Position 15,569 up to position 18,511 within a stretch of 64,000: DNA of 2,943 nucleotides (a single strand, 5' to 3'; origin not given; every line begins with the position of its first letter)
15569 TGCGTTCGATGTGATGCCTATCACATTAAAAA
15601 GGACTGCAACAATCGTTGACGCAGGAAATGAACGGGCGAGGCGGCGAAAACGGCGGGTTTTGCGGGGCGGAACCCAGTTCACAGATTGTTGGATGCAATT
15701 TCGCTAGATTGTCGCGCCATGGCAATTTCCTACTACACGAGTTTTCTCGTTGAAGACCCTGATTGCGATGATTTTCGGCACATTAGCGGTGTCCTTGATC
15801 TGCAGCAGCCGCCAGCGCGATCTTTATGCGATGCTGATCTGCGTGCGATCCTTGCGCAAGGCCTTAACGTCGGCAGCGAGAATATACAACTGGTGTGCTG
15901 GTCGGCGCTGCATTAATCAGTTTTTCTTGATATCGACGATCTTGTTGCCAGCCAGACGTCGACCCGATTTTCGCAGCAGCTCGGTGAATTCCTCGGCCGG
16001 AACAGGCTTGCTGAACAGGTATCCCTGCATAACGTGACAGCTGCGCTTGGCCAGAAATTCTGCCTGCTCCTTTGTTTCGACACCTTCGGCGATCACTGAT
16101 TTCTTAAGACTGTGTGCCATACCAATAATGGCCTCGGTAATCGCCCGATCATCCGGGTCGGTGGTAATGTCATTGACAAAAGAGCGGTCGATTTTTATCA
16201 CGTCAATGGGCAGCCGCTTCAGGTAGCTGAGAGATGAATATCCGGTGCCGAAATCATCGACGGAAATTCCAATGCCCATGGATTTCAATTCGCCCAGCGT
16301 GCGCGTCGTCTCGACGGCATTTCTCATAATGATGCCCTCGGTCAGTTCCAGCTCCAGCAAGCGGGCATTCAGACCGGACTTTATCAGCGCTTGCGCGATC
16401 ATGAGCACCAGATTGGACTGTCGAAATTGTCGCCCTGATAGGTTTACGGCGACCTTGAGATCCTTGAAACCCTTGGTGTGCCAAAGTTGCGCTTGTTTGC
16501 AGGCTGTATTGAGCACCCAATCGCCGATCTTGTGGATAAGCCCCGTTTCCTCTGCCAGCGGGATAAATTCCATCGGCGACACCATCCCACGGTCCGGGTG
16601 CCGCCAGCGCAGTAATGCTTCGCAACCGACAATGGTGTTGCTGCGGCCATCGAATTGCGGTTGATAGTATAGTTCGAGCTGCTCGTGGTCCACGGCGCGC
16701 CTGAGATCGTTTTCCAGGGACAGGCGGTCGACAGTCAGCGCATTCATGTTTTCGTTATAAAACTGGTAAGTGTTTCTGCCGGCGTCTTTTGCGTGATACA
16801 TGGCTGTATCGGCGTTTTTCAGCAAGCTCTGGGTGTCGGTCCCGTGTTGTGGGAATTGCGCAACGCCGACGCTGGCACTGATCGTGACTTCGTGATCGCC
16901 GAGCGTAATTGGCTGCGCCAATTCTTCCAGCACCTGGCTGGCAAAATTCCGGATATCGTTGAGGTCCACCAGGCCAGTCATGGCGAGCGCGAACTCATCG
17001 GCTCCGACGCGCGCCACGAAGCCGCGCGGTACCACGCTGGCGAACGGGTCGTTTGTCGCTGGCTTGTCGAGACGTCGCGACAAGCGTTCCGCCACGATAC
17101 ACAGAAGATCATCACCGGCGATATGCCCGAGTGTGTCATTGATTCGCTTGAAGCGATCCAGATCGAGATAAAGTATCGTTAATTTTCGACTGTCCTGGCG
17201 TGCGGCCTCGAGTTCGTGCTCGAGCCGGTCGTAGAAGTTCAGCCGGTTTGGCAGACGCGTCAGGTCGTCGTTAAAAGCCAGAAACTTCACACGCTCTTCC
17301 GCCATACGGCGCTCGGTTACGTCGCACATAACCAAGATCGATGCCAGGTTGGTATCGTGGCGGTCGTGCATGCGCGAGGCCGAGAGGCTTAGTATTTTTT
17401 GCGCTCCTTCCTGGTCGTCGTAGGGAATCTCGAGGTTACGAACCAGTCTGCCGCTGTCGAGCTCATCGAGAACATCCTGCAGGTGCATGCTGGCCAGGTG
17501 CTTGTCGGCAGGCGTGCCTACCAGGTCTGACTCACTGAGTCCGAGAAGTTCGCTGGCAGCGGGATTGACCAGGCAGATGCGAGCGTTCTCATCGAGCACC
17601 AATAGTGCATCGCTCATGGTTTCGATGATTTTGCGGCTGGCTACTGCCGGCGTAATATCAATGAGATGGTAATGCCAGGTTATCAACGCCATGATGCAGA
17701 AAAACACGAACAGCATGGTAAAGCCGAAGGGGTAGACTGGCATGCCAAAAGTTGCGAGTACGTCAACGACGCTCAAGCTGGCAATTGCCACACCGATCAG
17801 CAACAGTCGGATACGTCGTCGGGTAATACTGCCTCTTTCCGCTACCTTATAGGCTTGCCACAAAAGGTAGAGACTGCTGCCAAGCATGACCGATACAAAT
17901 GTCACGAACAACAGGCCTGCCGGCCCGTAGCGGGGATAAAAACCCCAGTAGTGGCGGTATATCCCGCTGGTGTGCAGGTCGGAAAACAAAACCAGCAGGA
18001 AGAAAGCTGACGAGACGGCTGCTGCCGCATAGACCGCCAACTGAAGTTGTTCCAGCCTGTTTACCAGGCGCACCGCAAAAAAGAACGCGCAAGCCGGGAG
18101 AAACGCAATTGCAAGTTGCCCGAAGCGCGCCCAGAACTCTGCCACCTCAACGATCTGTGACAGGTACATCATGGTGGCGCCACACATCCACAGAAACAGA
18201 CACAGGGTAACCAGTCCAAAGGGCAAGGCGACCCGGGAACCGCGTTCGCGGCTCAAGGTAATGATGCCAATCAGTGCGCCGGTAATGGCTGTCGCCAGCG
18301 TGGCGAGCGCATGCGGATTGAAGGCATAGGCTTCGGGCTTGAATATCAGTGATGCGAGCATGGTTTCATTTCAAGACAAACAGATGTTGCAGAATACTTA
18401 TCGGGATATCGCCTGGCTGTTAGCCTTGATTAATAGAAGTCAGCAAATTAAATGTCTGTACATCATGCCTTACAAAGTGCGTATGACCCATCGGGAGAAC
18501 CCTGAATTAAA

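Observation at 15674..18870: Two gapless 65-aa paralogues of an unrecognised family bracket the PAS-GGDEF-EAL gene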

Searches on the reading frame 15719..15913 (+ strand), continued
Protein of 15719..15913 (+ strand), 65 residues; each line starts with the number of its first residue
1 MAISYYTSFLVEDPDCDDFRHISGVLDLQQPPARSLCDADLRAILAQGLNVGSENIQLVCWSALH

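Call 59: fold_search(model_id=the predicted structure, library=pdb)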
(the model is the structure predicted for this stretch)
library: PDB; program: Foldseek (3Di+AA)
matches with E <= 10: 342; with E <= 0.001: 0
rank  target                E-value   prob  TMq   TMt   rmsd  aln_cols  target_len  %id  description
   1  6skf_BT               7.2e-02  0.99  0.61  0.55   3.4        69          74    7  Cryo-EM Structure of T. kodakarensis 70S ribosome (released 2020-07-29)
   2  2jxt_MODEL_1_A        9.8e-02  0.99  0.66  0.52   2.6        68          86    6  Solution structure of 50S ribosomal protein LX from Methanobacterium thermoautotrophicum. Northeast Structural (released 2007-12-11)
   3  4adx_G                1.2e-01  0.99  0.65  0.56   2.6        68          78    6  The Cryo-EM Structure of the Archaeal 50S Ribosomal Subunit in Complex with Initiation Factor 6 (released 2012-02-08)
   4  9v1i_lT               1.6e-01  0.98  0.62  0.27   3.7        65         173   11  Cryo- EM structure of ribosomal large subunit (LSU) from Entamoeba histolytica at 2.8 angstrom resolution (released 2025-10-08)
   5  6zu5_LS0              1.7e-01  0.98  0.64  0.28   3.3        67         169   13  Structure of the Paranosema locustae ribosome in complex with Lso2 (released 2020-11-04)
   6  8ova_BS               2.0e-01  0.96  0.60  0.26   3.4        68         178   15  CRYO-EM STRUCTURE OF TRYPANOSOMA BRUCEI PROCYCLIC FORM 80S RIBOSOME : PARENTAL STRAIN (released 2023-11-29)
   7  5t5h_S                2.1e-01  0.97  0.63  0.27   3.8        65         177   12  Structure and assembly model for the Trypanosoma cruzi 60S ribosomal subunit (released 2016-10-12)
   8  5t2a_Q                2.1e-01  0.96  0.61  0.26   3.6        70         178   10  CryoEM structure of the Leishmania donovani 80S ribosome at 2.9 Angstrom resolution (released 2017-01-25)
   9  7qiw_U                2.1e-01  0.91  0.54  0.25   4.2        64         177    9  Specific features and methylation sites of a plant ribosome. 60S ribosomal subunit. (released 2022-07-13)
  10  4v6u_Bl               2.6e-01  0.94  0.61  0.53   3.1        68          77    6  Promiscuous behavior of proteins in archaeal ribosomes revealed by cryo-EM: implications for evolution of eukaryotic  (released 2014-07-09)
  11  8br8_LT               2.7e-01  0.95  0.61  0.27   3.2        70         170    4  Giardia ribosome in POST-T state (A1) (released 2023-03-15)
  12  4v9f_6                2.7e-01  0.93  0.57  0.65   3.2        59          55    8  The re-refined crystal structure of the Haloarcula marismortui large ribosomal subunit at 2.4 Angstrom resolution: mor (released 2014-07-09)
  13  8bsi_LT               3.3e-01  0.94  0.62  0.28   3.7        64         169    8  Giardia ribosome chimeric hybrid-like GDP+Pi bound state (B1) (released 2023-03-15)
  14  4r8f_C                3.3e-01  0.82  0.57  0.11   5.6        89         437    9  Crystal structure of yeast aminopeptidase 1 (Ape1) (released 2015-08-12)
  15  3j79_U                3.5e-01  0.95  0.62  0.27   3.6        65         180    9  Cryo-EM structure of the Plasmodium falciparum 80S ribosome bound to the anti-protozoan drug emetine, large subunit (released 2014-07-16)
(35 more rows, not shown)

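Call 63: search_protein_families(library=padloc, proteins=[window:15719-15913:+, P0156, P0031, P0255], max_evalue=1)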
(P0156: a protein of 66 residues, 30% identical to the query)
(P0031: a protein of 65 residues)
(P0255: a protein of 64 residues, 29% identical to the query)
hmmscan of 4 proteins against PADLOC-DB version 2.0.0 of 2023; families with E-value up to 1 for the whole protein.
seq(65 aa): 0 families

P0156 (66 aa): 0 families

P0031 (65 aa): 0 families

P0255 (64 aa): 0 families

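Call 64: search_protein_families(library=phrogs, proteins=[window:15719-15913:+, P0156, P0031, P0255], max_evalue=1)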
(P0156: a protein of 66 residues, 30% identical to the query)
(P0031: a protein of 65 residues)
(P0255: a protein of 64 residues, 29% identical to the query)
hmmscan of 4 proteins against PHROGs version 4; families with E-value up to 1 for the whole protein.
seq(65 aa): 0 families

P0156 (66 aa): 0 families

P0031 (65 aa): 0 families

P0255 (64 aa): 1 family
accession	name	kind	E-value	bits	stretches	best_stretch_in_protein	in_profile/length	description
phrog_4286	-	head and packaging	0.074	13.3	1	22-47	163-188/405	head maturation protease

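Call 70: search_dna_similar(query=P0156, collection=plasmids, mode=protein, max_evalue=0.001, max_rows=10)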
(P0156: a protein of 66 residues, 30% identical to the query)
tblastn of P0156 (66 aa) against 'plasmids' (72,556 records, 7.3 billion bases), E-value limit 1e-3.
No match.

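Call 71: find_encoding_contigs(protein=P0024, flank=8000, max_places=3)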
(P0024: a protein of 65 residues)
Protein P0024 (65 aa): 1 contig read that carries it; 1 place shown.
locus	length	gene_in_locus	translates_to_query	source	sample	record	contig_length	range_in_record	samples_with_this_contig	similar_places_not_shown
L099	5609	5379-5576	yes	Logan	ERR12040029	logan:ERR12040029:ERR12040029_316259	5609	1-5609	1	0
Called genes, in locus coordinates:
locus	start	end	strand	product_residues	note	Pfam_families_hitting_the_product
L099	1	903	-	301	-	?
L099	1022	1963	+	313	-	PF00149:Metallophos, PF12850:Metallophos_2 (faint)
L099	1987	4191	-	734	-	PF00672:HAMP, PF00990:GGDEF, PF00563:EAL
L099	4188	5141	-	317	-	PF12974:Phosphonate-bd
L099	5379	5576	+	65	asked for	-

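Call 72: find_encoding_contigs(protein=P0063, flank=8000, max_places=3)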
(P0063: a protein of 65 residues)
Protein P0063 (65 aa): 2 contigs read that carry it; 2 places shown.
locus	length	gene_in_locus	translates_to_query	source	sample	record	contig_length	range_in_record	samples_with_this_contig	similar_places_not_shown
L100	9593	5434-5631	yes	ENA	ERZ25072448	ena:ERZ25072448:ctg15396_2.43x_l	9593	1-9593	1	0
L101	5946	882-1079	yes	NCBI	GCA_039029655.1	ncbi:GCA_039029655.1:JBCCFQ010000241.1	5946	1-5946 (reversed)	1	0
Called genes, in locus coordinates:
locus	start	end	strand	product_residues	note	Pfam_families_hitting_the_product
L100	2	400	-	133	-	?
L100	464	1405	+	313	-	PF00149:Metallophos, PF12850:Metallophos_2 (weak)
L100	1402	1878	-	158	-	PF01864:CarS-like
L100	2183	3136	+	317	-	PF03734:YkuD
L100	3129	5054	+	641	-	PF17900:Peptidase_M1_N, PF01433:Peptidase_M1, PF09127:Leuk-A4-hydro_C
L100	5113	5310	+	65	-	-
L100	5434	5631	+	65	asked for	-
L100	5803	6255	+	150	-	PF00583:Acetyltransf_1, PF13673:Acetyltransf_10 (weak), PF13508:Acetyltransf_7, PF08445:FR47 (weak)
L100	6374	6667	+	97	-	-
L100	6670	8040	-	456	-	PF14793:DUF4478, PF18306:LDcluster4 (weak), PF03641:Lysine_decarbox, PF11892:PpnN_C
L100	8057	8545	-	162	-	PF02643:DUF192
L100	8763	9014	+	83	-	PF00027:cNMP_binding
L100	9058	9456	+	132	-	PF13545:HTH_Crp_2, PF00325:Crp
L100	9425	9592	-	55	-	?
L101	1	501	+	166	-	PF09127:Leuk-A4-hydro_C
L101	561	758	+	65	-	-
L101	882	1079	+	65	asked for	-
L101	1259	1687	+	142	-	PF00583:Acetyltransf_1, PF13508:Acetyltransf_7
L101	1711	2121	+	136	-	-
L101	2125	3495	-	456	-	PF14793:DUF4478, PF18306:LDcluster4 (weak), PF03641:Lysine_decarbox, PF11892:PpnN_C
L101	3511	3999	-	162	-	PF02643:DUF192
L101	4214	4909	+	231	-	PF00027:cNMP_binding, PF13545:HTH_Crp_2, PF00325:Crp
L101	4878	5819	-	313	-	PF00291:PALP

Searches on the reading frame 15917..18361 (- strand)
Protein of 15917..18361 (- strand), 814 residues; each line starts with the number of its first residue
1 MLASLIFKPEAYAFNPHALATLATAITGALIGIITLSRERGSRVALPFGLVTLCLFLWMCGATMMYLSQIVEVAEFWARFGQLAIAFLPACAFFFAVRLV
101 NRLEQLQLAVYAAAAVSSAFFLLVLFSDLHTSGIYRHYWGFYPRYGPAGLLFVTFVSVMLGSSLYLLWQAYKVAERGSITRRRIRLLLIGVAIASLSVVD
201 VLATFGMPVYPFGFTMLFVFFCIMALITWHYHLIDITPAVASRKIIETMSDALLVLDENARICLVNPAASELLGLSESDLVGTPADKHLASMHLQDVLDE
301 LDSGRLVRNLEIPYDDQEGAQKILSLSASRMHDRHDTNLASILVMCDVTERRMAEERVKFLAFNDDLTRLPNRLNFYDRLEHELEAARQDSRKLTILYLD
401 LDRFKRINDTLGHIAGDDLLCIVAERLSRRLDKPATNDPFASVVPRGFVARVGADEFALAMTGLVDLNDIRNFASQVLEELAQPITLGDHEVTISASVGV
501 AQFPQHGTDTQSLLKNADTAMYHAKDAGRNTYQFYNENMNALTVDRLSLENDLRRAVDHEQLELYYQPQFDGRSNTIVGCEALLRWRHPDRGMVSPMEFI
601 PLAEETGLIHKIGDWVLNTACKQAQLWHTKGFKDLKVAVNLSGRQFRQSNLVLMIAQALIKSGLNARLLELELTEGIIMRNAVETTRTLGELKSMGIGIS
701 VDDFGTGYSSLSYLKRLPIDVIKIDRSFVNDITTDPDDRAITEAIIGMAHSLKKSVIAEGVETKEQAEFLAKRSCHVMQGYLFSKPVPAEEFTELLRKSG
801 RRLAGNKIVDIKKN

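Call 15: search_protein_families(library=pfam, proteins=[window:15917-18361:-])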
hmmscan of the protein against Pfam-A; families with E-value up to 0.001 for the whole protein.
window:15917-18361:- (814 aa): 9 families
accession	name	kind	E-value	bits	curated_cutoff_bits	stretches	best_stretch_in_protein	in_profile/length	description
PF00563.25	EAL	-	2.1e-79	266.7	31.3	1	551-786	2-236/236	EAL domain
PF00990.26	GGDEF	-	7.1e-40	136.8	23.8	1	363-530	2-160/161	Diguanylate cyclase, GGDEF domain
PF16927.11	HisKA_7TM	-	1.2e-15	58.4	28.6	1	22-238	3-224/224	N-terminal 7TM region of histidine kinase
PF13188.13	PAS_8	-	2.3e-08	34.1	21.8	1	243-280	4-43/65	PAS domain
PF00989.32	PAS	-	3.3e-08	34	22.6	1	243-334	4-99/113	PAS fold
PF13426.13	PAS_9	-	4.3e-08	33.8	27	1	251-350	2-103/103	PAS domain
PF08448.16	PAS_4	-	4.7e-08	33.7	23.1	1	247-352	2-109/110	PAS fold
PF24820.1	Diguanyl_cycl_sensor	-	0.00021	21.6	28.1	1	245-297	1-53/109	Diguanylate cyclase-like sensor domain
PF12860.13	PAS_7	-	0.00031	21.3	27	1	246-310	1-66/115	PAS fold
